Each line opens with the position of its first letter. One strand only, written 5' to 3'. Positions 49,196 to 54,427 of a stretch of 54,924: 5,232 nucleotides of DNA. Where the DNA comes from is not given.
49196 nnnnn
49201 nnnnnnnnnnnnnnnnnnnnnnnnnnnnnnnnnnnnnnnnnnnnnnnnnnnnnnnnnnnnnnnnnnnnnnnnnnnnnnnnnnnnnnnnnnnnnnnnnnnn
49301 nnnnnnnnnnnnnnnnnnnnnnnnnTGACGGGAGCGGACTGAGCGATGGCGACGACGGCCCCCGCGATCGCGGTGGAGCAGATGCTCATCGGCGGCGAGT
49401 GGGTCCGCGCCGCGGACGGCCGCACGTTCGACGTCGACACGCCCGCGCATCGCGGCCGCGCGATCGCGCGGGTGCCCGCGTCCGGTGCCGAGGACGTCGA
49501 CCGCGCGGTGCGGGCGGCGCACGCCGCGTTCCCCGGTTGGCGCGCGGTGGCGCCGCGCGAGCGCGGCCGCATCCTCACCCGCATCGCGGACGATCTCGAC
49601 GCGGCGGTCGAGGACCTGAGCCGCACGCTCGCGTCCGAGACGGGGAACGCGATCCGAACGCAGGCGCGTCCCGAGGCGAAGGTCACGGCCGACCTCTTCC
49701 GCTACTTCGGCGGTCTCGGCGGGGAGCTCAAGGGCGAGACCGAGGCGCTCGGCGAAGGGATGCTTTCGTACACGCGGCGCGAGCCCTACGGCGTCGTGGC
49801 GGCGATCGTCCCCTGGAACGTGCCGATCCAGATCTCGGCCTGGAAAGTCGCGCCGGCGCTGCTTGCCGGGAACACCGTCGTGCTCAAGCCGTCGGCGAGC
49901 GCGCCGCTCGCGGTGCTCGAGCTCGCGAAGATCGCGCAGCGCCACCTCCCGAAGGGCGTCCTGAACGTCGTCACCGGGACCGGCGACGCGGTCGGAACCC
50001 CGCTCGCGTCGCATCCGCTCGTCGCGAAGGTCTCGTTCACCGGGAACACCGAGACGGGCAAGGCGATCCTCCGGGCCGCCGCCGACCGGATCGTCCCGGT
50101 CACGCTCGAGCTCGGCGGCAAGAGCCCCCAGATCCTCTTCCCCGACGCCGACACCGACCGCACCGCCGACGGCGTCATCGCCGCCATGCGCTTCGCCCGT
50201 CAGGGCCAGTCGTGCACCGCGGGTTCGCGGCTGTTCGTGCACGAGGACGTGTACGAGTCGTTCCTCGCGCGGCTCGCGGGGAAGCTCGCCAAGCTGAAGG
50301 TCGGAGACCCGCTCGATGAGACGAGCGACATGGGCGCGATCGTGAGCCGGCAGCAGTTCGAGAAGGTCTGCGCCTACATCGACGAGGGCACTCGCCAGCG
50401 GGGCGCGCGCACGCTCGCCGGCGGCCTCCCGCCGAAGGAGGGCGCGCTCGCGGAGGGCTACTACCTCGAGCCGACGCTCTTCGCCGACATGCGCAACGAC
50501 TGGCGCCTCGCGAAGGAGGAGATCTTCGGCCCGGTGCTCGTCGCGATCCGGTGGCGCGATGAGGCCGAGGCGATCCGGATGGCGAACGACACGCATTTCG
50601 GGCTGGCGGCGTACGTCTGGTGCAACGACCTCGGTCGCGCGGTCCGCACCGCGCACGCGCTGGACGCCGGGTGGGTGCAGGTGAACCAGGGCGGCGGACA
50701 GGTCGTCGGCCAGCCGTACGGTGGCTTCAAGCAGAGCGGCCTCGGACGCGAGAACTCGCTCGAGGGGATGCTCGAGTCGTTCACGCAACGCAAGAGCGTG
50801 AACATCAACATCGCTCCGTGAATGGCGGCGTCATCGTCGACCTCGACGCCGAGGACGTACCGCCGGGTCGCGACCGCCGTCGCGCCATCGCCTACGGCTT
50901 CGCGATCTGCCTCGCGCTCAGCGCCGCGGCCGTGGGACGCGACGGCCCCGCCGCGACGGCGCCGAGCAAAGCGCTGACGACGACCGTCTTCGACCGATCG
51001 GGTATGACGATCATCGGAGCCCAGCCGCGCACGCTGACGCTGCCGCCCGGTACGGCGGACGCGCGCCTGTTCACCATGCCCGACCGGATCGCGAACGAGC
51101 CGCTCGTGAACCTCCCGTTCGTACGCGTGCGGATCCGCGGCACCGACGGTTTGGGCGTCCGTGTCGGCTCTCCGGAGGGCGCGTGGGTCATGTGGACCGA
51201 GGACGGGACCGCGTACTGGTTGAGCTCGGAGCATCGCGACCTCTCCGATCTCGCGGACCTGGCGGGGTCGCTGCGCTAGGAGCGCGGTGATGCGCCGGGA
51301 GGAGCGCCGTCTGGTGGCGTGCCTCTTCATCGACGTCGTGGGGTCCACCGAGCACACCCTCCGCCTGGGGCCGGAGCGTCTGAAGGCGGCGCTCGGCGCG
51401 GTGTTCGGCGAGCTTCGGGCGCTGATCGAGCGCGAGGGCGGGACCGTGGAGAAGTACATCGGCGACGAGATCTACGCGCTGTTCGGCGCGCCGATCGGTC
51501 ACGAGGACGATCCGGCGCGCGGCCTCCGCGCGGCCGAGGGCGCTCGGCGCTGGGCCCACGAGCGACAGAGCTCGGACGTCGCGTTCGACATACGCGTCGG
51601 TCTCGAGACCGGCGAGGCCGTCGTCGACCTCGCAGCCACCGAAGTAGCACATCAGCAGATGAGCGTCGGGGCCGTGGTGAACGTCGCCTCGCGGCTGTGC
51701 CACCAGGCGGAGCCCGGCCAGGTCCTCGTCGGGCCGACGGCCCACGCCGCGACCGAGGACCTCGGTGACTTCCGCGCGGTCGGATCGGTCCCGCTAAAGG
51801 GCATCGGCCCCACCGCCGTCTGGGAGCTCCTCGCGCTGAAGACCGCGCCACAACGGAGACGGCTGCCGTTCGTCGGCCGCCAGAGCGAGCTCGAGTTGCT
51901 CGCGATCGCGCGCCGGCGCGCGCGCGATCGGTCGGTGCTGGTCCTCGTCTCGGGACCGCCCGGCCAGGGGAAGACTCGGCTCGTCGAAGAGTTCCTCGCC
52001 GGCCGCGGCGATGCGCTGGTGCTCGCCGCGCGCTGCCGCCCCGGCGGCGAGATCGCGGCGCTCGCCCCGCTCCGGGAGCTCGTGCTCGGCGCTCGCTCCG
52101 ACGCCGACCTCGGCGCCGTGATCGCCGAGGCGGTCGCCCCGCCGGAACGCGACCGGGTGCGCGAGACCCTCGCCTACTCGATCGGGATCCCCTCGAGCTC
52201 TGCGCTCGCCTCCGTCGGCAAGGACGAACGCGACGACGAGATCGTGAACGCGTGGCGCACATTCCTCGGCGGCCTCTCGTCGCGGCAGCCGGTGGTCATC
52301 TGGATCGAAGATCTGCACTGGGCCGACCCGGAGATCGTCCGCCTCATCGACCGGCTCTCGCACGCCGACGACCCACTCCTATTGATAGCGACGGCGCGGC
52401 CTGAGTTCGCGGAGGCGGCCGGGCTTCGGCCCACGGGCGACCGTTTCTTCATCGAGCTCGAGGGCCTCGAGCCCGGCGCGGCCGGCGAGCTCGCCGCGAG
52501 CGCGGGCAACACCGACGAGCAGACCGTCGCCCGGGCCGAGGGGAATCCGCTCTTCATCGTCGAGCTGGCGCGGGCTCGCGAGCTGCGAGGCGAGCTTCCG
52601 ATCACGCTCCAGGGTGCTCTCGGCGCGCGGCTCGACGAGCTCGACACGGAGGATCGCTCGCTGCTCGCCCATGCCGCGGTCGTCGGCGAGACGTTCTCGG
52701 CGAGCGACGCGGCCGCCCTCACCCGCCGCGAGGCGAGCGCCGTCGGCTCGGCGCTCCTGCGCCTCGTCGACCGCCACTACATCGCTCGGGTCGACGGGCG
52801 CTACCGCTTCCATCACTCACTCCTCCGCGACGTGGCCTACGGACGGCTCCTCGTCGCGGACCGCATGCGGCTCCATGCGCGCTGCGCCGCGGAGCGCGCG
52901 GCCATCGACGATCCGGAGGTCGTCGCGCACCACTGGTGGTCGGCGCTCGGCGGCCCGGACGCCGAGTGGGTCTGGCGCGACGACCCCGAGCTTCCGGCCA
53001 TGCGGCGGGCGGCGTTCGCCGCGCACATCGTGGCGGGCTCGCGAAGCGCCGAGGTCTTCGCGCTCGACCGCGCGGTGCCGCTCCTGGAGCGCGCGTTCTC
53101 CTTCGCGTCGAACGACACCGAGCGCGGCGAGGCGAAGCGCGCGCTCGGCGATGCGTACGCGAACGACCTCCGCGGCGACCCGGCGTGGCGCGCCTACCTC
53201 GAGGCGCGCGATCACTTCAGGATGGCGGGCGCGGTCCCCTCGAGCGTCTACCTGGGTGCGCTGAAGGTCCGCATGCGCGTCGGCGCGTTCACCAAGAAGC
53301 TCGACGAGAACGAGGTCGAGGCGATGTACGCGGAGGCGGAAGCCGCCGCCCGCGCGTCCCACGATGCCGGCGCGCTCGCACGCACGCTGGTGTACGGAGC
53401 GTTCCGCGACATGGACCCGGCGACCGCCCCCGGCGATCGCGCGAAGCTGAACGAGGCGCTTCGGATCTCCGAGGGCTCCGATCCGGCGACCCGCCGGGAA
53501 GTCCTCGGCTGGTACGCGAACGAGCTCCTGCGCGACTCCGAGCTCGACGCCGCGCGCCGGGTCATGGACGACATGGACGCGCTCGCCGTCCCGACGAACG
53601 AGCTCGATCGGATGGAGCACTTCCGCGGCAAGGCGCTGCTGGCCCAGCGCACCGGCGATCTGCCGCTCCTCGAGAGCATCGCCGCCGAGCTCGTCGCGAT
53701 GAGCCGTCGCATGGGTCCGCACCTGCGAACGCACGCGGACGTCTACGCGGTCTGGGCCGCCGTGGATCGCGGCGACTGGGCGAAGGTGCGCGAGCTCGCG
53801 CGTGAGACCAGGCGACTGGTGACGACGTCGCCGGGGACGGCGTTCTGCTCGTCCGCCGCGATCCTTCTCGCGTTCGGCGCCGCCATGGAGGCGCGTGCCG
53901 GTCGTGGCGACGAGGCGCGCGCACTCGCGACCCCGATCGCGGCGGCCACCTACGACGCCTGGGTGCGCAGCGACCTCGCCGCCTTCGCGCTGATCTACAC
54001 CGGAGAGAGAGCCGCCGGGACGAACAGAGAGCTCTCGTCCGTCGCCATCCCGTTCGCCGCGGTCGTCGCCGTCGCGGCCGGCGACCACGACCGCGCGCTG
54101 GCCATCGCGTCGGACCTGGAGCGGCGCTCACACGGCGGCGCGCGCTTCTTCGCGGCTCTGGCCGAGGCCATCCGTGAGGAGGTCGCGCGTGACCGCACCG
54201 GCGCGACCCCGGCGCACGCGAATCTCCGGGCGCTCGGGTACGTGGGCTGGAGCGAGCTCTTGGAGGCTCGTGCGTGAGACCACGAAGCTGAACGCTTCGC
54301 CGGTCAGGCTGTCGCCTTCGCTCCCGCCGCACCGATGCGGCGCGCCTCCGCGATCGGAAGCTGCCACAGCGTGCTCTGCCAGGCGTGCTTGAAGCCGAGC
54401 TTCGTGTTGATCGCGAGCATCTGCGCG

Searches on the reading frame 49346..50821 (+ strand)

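Call 77: search_protein_families(library=pfam, proteins=[window:49346-50821:+], max_evalue=0.00001)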
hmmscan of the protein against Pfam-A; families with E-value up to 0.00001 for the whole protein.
window:49346-50821:+ (491 aa): 2 families
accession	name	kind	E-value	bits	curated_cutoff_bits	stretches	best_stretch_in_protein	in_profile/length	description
PF00171.27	Aldedh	-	3.4e-159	530.7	23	1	19-485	1-461/461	Aldehyde dehydrogenase family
PF05893.19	LuxC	-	2.2e-06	27.2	21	1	141-331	82-276/401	Acyl-CoA reductase (LuxC)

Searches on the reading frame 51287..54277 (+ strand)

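Call 77: search_protein_families(library=pfam, proteins=[window:51287-54277:+], max_evalue=0.00001)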
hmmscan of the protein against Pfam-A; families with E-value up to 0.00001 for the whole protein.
window:51287-54277:+ (996 aa): 2 families
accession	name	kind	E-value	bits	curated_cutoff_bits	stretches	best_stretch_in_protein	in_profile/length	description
PF13191.12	AAA_16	-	2.8e-20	73.9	32.6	1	194-366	1-166/167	AAA ATPase domain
PF00211.25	Guanylate_cyc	-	2.8e-12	47.1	21.9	1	7-179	6-179/183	Adenylate and Guanylate cyclase catalytic domain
